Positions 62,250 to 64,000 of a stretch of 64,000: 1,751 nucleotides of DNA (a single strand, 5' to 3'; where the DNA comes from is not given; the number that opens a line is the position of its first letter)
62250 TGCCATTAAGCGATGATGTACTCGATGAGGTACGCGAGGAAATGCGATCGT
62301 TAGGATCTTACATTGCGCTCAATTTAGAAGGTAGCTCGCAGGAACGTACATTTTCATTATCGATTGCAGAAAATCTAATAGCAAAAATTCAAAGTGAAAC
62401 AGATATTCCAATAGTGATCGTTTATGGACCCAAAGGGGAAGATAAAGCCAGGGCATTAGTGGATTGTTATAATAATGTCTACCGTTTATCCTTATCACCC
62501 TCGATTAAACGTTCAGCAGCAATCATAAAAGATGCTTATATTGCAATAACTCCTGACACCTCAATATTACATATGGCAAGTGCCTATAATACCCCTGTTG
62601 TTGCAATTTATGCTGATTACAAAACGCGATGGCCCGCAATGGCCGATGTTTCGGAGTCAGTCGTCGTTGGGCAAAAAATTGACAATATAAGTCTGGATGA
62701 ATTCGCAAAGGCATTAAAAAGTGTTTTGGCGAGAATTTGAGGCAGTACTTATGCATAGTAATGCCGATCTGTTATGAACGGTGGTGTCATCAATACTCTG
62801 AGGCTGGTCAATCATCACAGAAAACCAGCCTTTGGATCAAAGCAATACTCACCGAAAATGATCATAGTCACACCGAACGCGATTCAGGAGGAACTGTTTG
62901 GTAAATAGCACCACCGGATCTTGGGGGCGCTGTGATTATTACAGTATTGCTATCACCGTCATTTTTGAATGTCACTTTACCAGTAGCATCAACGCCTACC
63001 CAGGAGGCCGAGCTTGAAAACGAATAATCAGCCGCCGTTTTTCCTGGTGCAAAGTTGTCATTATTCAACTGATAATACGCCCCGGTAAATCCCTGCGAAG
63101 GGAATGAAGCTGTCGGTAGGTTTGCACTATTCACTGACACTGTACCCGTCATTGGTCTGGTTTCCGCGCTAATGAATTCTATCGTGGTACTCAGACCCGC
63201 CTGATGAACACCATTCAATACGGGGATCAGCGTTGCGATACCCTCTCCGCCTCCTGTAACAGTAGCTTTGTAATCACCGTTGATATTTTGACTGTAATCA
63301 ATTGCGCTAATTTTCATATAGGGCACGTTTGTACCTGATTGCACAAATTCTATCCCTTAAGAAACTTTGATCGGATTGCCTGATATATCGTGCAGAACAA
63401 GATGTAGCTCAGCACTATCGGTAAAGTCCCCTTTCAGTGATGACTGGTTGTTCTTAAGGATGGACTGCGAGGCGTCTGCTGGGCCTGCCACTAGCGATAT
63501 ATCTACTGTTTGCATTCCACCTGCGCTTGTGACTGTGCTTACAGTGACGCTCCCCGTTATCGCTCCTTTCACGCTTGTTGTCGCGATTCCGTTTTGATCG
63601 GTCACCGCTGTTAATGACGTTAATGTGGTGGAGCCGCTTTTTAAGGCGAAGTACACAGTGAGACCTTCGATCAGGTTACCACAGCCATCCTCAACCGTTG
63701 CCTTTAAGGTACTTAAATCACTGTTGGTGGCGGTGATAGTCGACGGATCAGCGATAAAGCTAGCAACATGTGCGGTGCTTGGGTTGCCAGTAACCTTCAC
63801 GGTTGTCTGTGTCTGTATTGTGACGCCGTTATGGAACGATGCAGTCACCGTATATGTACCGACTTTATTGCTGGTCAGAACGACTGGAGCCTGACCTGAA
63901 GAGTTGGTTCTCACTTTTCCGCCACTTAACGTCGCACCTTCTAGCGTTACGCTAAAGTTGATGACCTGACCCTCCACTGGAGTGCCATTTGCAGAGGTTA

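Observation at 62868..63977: In-frame protein-like ORF continuing past the yeeJ stop codon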

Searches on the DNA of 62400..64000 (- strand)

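Call 4: search_dna_similar(query=window:62600-64000:-, collection=ecoli_genomes, mode=near, max_rows=30, rows=spread)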
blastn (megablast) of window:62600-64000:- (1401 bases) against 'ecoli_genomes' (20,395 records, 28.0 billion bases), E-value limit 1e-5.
Records with a match: 5087; places in all: 5282; records where one place covers at least 80% of the query: 4848.
Genomes with a match: 5087 of 5426; with a place that covers at least 80% of the query: 4848. Places per genome that has any: lowest 1, median 1, highest 3. On chromosomes: 5280 places; on plasmids: 2.
Best place of each record, by identity: >=99% 1614; 95-99% 488; 90-95% 2934; 80-90% 51.
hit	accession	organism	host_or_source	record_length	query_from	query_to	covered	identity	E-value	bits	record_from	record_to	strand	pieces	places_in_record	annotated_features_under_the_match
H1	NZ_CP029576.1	Escherichia coli strain DA33135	Homo sapiens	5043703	1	1401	100%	100.0%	0e+0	2588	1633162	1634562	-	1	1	Ig-like domain-containing protein | glycosyltransferase family 9 protein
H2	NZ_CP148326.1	Escherichia coli strain Z1323HEC0475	Homo sapiens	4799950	1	1401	100%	99.9%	0e+0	2582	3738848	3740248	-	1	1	Ig-like domain-containing protein | glycosyltransferase family 9 protein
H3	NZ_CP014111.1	Escherichia coli strain FDAARGOS_144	Homo sapiens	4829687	1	1401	100%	99.6%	0e+0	2555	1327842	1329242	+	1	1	Ig-like domain-containing protein | glycosyltransferase family 9 protein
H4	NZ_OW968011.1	Escherichia coli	Homo sapiens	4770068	1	1401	100%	99.6%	0e+0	2555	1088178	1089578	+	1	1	Ig-like domain-containing protein | glycosyltransferase family 9 protein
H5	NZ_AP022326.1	Escherichia coli O25:H4 strain 18044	Homo sapiens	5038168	1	1401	100%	99.3%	0e+0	2532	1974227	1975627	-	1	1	Ig-like domain-containing protein | glycosyltransferase family 9 protein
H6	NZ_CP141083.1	Escherichia coli strain KE50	Homo sapiens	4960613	1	1401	100%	99.3%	0e+0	2532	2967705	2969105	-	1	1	Ig-like domain-containing protein | glycosyltransferase family 9 protein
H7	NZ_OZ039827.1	Escherichia coli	-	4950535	1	1401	100%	99.3%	0e+0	2532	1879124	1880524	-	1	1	Ig-like domain-containing protein | glycosyltransferase family 9 protein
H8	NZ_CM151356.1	Escherichia coli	Homo sapiens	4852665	1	1401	100%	99.2%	0e+0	2527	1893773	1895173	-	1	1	Ig-like domain-containing protein | glycosyltransferase family 9 protein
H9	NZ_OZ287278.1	Escherichia coli strain PE144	Gallus gallus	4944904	1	1401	100%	99.1%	0e+0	2516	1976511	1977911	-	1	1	Ig-like domain-containing protein | glycosyltransferase family 9 protein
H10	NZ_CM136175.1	Escherichia coli strain PRO_A-1374-6M-A_ESBL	Homo sapiens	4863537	1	1401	100%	99.0%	0e+0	2510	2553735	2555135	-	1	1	Ig-like domain-containing protein | glycosyltransferase family 9 protein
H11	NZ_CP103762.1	Escherichia coli strain 5283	Homo sapiens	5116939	1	1401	100%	98.8%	0e+0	2492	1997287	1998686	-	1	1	Ig-like domain-containing protein | glycosyltransferase family 9 protein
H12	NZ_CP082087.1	Escherichia coli strain MS20649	Homo sapiens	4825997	1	1401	100%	98.7%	0e+0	2486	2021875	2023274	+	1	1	Ig-like domain-containing protein | glycosyltransferase family 9 protein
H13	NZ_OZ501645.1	Escherichia coli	Homo sapiens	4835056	1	1401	95%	94.2%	0e+0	2033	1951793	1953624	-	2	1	yeeJ: inverse autotransporter adhesin YeeJ | glycosyltransferase family 9 protein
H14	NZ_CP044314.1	Escherichia coli strain RM9245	feces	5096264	1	1401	95%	94.1%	0e+0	2022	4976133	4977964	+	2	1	yeeJ: inverse autotransporter adhesin YeeJ | glycosyltransferase family 9 protein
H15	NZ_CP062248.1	Escherichia coli strain AML002_ev02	not applicable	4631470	1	1401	95%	93.6%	0e+0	1994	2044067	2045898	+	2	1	yeeJ: inverse autotransporter adhesin YeeJ | glycosyltransferase family 9 protein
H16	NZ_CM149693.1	Escherichia coli strain K-12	Lab bacteria culture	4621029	1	1401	95%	93.6%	0e+0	1994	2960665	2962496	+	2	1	yeeJ: inverse autotransporter adhesin YeeJ | glycosyltransferase family 9 protein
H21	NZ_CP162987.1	Escherichia coli strain W284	Homo sapiens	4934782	1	1401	95%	93.7%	0e+0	1994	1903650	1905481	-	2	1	intimin C-type lectin domain-containing protein | Ig-like domain-containing protein | glycosyltransferase family 9 protein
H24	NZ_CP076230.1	Escherichia coli O157:H7 strain Rafaela_II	Rectal swab of live bovine cattle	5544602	1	1401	95%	93.2%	0e+0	1955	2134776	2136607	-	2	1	inverse autotransporter adhesin-like protein YeeJ | glycosyltransferase family 9 protein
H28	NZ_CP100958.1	Escherichia coli strain ET450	Hoplobatrachus rugulosus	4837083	44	1401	96%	90.9%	0e+0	1809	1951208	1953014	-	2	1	Ig-like domain-containing protein | glycosyltransferase family 9 protein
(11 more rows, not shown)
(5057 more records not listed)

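Call 5: get_annotated_region(hit=H1, flank=9000)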
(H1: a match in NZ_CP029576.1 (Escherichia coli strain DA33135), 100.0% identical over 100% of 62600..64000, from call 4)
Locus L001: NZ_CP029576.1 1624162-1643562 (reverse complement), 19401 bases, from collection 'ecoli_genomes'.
description: Escherichia coli strain DA33135 chromosome, complete genome
organism: Escherichia coli strain DA33135 (NCBI taxid 562)
replicon: chromosome; assembly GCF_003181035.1
host: Homo sapiens; source: -; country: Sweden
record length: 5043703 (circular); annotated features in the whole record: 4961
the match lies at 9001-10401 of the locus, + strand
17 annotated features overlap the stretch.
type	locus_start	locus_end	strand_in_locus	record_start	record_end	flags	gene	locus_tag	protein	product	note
CDS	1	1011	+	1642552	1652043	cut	irp1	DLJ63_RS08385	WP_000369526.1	yersiniabactin polyketide synthase HMWP1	-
CDS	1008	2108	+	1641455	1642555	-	ybtU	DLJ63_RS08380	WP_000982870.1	yersiniabactin biosynthesis oxidoreductase YbtU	-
CDS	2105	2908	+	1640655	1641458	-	ybtT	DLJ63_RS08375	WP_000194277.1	yersiniabactin biosynthesis thioesterase YbtT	-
CDS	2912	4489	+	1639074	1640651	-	ybtE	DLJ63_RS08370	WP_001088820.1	yersiniabactin biosynthesis salycil-AMP ligase YbtE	-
CDS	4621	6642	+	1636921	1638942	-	fyuA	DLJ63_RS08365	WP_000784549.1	siderophore yersiniabactin receptor FyuA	-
CDS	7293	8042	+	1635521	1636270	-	-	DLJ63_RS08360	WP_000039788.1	inverse autotransporter beta domain-containing protein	-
CDS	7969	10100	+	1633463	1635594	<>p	-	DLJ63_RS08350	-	Ig-like domain-containing protein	frameshifted; internal stop; incomplete; partial in the middle of a contig; missing N-terminus and C-terminus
CDS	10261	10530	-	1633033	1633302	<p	-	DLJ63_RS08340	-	glycosyltransferase family 9 protein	incomplete; partial in the middle of a contig; missing N-terminus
CDS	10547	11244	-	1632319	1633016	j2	-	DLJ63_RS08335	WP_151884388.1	IS1 family transposase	programmed frameshift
CDS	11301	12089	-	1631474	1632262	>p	-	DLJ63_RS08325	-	glycosyltransferase family 9 protein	incomplete; partial in the middle of a contig; missing C-terminus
CDS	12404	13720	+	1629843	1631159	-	shiA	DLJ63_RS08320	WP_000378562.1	shikimate transporter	-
CDS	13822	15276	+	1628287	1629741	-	amn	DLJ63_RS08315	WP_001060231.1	AMP nucleosidase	-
CDS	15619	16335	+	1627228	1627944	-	yeeN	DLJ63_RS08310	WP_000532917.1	YebC/PmpR family DNA-binding transcriptional regulator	-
tRNA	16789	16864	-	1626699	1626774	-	-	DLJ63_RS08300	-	tRNA-Asn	-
CDS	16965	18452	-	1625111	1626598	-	yeeO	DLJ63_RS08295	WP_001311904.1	toxic metabolite efflux MATE transporter YeeO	-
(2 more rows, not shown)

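Call 6: get_annotated_region(hit=H16, flank=9000)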
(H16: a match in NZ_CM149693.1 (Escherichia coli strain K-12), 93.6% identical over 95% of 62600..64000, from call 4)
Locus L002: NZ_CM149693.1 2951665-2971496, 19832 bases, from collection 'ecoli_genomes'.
description: Escherichia coli strain K-12 isolate FW1541 chromosome, whole genome shotgun sequence
organism: Escherichia coli strain K-12 (NCBI taxid 562)
replicon: chromosome; assembly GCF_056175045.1
host: -; source: Lab bacteria culture; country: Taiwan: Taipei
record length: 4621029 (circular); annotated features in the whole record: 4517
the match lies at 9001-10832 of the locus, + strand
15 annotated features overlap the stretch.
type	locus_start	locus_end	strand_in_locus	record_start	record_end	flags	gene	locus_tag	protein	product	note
CDS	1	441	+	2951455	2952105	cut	zinT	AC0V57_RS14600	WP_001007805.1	metal-binding protein ZinT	-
CDS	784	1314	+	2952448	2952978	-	yodB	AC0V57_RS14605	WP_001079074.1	cytochrome b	-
tRNA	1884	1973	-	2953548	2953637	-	-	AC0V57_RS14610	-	tRNA-Ser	-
CDS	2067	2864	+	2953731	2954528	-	mtfA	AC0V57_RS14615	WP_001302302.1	DgsA anti-repressor MtfA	-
tRNA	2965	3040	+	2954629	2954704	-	-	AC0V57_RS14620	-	tRNA-Asn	-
CDS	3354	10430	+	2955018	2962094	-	yeeJ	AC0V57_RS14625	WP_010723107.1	inverse autotransporter adhesin YeeJ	-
CDS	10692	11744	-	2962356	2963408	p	-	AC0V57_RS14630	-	glycosyltransferase family 9 protein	internal stop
CDS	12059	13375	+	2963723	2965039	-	shiA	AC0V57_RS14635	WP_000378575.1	shikimate transporter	-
CDS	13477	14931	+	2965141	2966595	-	amn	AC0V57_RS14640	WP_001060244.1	AMP nucleosidase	-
CDS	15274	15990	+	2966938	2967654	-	yeeN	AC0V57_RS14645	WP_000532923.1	YebC/PmpR family DNA-binding transcriptional regulator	-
tRNA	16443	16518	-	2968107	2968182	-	-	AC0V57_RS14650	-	tRNA-Asn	-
CDS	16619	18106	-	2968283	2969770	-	yeeO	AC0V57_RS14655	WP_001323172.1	toxic metabolite efflux MATE transporter YeeO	-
tRNA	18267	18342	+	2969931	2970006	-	-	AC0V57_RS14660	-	tRNA-Asn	-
CDS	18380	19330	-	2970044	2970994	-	cbl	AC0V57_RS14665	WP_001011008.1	HTH-type transcriptional regulator Cbl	-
CDS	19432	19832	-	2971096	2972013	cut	nac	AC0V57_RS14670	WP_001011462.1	nitrogen assimilation transcriptional regulator NAC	-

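Call 19: search_dna_similar(query=window:63328-63388:-, collection=ecoli_genomes, mode=near, max_rows=30, rows=spread)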
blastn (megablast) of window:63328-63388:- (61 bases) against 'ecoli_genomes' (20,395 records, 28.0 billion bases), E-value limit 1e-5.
Records with a match: 4605; places in all: 4606; records where one place covers at least 80% of the query: 4605.
Genomes with a match: 4605 of 5426; with a place that covers at least 80% of the query: 4605. Places per genome that has any: lowest 1, median 1, highest 2. On chromosomes: 4604 places; on plasmids: 2.
Best place of each record, by identity: >=99% 1133; 95-99% 2887; 90-95% 585.
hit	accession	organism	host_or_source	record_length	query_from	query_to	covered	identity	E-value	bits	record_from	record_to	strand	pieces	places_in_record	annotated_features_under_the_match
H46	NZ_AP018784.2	Escherichia coli strain SK1144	-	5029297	1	61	100%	100.0%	5e-23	113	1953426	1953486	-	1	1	Ig-like domain-containing protein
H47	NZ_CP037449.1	Escherichia coli strain ATCC 25922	missing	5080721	1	61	100%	100.0%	5e-23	113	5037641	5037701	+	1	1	Ig-like domain-containing protein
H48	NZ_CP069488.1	Escherichia coli strain FDAARGOS_1264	Homo sapiens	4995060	1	61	100%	100.0%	5e-23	113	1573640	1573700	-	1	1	Ig-like domain-containing protein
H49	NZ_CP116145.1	Escherichia coli strain DETEC-P622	ICU patient rectal swab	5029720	1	61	100%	100.0%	5e-23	113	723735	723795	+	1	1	Ig-like domain-containing protein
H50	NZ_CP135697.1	Escherichia coli strain TUM2367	missing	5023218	1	61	100%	100.0%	5e-23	113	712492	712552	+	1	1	Ig-like domain-containing protein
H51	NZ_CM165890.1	Escherichia coli strain N47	Homo sapiens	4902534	1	61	100%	100.0%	5e-23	113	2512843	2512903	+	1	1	Ig-like domain-containing protein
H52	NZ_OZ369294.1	Escherichia coli strain Esc1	not applicable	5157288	1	61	100%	100.0%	5e-23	113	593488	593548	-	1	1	Ig-like domain-containing protein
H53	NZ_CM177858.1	Escherichia coli strain UPEC957C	canine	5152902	1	61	100%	100.0%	5e-23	113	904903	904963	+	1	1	Ig-like domain-containing protein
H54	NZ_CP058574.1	Escherichia coli strain EC1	Homo sapiens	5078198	1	61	100%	96.7%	1e-19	102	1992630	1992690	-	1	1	Ig-like domain-containing protein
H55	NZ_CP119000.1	Escherichia coli strain CE0026f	Bos taurus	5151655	1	61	100%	96.7%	1e-19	102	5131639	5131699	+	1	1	Ig-like domain-containing protein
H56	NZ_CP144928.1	Escherichia coli strain SCPM-O-B-12142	missing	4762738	1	61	100%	96.7%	1e-19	102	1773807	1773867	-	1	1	Ig-like domain-containing protein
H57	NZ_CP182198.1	Escherichia coli strain EC130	pig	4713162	1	61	100%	96.7%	1e-19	102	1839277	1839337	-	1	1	Ig-like domain-containing protein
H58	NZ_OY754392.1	Escherichia coli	-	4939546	1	61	100%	96.7%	1e-19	102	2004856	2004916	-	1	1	Ig-like domain-containing protein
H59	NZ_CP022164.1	Escherichia coli strain M160133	Homo sapiens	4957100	1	61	100%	95.1%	5e-18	97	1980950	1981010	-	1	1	Ig-like domain-containing protein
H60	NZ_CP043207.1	Escherichia coli O16:H48 strain PG20180053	mouse gut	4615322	1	61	100%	95.1%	5e-18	97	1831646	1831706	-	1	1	yeeJ: inverse autotransporter adhesin YeeJ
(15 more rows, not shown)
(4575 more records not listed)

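Call 20: search_dna_similar(query=window:62866-62940:-, collection=ecoli_genomes, mode=near, max_rows=30, rows=spread)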
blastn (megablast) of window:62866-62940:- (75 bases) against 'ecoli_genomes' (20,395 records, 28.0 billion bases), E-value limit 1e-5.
Records with a match: 2065; places in all: 2066; records where one place covers at least 80% of the query: 2065.
Genomes with a match: 2065 of 5426; with a place that covers at least 80% of the query: 2065. Places per genome that has any: lowest 1, median 1, highest 2. On chromosomes: 2065 places; on plasmids: 1.
Best place of each record, by identity: >=99% 1563; 95-99% 502.
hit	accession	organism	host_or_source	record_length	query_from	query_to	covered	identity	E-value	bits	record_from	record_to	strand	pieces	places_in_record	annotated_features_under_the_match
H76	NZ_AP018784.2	Escherichia coli strain SK1144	-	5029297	1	75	100%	100.0%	1e-30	139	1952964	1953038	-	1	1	Ig-like domain-containing protein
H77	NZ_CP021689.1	Escherichia coli strain AR_0058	missing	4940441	1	75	100%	100.0%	1e-30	139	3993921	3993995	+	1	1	Ig-like domain-containing protein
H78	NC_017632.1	Escherichia coli UM146 strain UM146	-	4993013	1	75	100%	100.0%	1e-30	139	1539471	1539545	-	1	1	Ig-like domain-containing protein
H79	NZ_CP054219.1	Escherichia coli strain EcPF18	Homo sapiens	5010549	1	75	100%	100.0%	1e-30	139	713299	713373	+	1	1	Ig-like domain-containing protein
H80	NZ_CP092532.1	Escherichia coli strain DS566-2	Homo sapiens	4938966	1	75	100%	100.0%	1e-30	139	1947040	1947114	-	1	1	Ig-like domain-containing protein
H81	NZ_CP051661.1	Escherichia coli strain 1162T7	Homo sapiens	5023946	1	75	100%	100.0%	1e-30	139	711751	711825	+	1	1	Ig-like domain-containing protein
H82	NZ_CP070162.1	Escherichia coli strain FDAARGOS_1283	Homo sapiens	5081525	1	75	100%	100.0%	1e-30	139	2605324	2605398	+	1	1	Ig-like domain-containing protein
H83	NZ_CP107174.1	Escherichia coli strain R7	human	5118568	1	75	100%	100.0%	1e-30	139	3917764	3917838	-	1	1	Ig-like domain-containing protein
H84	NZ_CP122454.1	Escherichia coli strain 82.0311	Human urine sample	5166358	1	75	100%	100.0%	1e-30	139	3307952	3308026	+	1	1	Ig-like domain-containing protein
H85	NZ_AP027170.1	Escherichia coli strain 20.1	Bos taurus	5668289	1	75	100%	100.0%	1e-30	139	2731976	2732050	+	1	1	Ig-like domain-containing protein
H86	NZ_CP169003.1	Escherichia coli strain UTAK-23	Veal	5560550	1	75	100%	100.0%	1e-30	139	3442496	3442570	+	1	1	Ig-like domain-containing protein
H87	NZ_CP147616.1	Escherichia coli strain GN06098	Homo sapiens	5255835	1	75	100%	100.0%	1e-30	139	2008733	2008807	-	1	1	Ig-like domain-containing protein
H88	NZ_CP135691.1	Escherichia coli strain TUM2802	missing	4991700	1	75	100%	100.0%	1e-30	139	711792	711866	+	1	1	Ig-like domain-containing protein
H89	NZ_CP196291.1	Escherichia coli strain AH21A060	Homo sapiens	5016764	1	75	100%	100.0%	1e-30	139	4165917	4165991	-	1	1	Ig-like domain-containing protein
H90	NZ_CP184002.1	Escherichia coli strain 884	Homo sapiens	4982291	1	75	100%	100.0%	1e-30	139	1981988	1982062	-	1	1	Ig-like domain-containing protein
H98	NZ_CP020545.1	Escherichia coli strain ZJ3920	Homo sapiens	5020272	1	75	100%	98.7%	6e-29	134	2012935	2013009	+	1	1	Ig-like domain-containing protein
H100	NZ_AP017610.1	Escherichia coli strain 20Ec-P-124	Sus scrofa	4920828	1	75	100%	97.3%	3e-27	128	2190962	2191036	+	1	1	Ig-like domain-containing protein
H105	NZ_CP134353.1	Escherichia coli strain TUM17668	Homo sapiens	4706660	1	75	100%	96.0%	1e-25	122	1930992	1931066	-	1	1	Ig-like domain-containing protein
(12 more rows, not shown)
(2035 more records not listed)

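Call 21: get_annotated_region(hit=H5, flank=4000)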
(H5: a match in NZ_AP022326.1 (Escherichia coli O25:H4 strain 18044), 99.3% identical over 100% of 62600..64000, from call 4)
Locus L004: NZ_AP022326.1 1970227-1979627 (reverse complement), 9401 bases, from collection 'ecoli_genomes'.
description: Escherichia coli O25:H4 strain 18044 chromosome, complete genome
organism: Escherichia coli O25:H4 strain 18044 (NCBI taxid 2067421)
replicon: chromosome; assembly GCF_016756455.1
host: Homo sapiens; source: -; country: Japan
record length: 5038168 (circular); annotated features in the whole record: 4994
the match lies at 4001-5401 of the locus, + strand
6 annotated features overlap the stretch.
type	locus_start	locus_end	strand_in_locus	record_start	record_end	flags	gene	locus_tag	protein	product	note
CDS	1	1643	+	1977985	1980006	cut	fyuA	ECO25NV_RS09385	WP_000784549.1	siderophore yersiniabactin receptor FyuA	-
CDS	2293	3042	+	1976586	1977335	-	-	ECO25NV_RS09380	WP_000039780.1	inverse autotransporter beta domain-containing protein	-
CDS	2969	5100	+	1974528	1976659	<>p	-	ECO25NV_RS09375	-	Ig-like domain-containing protein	frameshifted; internal stop; incomplete; partial in the middle of a contig; missing N-terminus and C-terminus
CDS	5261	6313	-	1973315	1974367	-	-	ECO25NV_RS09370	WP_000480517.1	glycosyltransferase family 9 protein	-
CDS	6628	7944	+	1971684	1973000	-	shiA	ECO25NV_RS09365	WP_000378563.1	shikimate transporter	-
CDS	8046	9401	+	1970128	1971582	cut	amn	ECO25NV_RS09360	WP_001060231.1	AMP nucleosidase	-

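Call 22: get_annotated_region(hit=H12, flank=4000)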
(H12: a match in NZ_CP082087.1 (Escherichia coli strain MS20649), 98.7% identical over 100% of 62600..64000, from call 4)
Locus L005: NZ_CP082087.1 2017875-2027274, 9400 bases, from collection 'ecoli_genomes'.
description: Escherichia coli strain MS20649 chromosome, complete genome
organism: Escherichia coli strain MS20649 (NCBI taxid 562)
replicon: chromosome; assembly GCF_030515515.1
host: Homo sapiens; source: blood; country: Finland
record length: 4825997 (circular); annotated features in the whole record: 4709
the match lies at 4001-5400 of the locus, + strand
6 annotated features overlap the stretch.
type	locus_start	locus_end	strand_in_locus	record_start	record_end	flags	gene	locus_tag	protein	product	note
CDS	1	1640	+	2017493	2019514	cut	fyuA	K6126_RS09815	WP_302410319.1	siderophore yersiniabactin receptor FyuA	-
CDS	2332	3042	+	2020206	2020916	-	-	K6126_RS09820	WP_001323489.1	inverse autotransporter beta domain-containing protein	-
CDS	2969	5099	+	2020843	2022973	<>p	-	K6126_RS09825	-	Ig-like domain-containing protein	frameshifted; incomplete; partial in the middle of a contig; missing N-terminus and C-terminus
CDS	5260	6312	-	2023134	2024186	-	-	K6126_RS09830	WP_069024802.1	glycosyltransferase family 9 protein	-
CDS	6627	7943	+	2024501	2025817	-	shiA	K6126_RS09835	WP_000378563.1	shikimate transporter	-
CDS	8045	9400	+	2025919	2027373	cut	amn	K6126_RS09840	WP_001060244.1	AMP nucleosidase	-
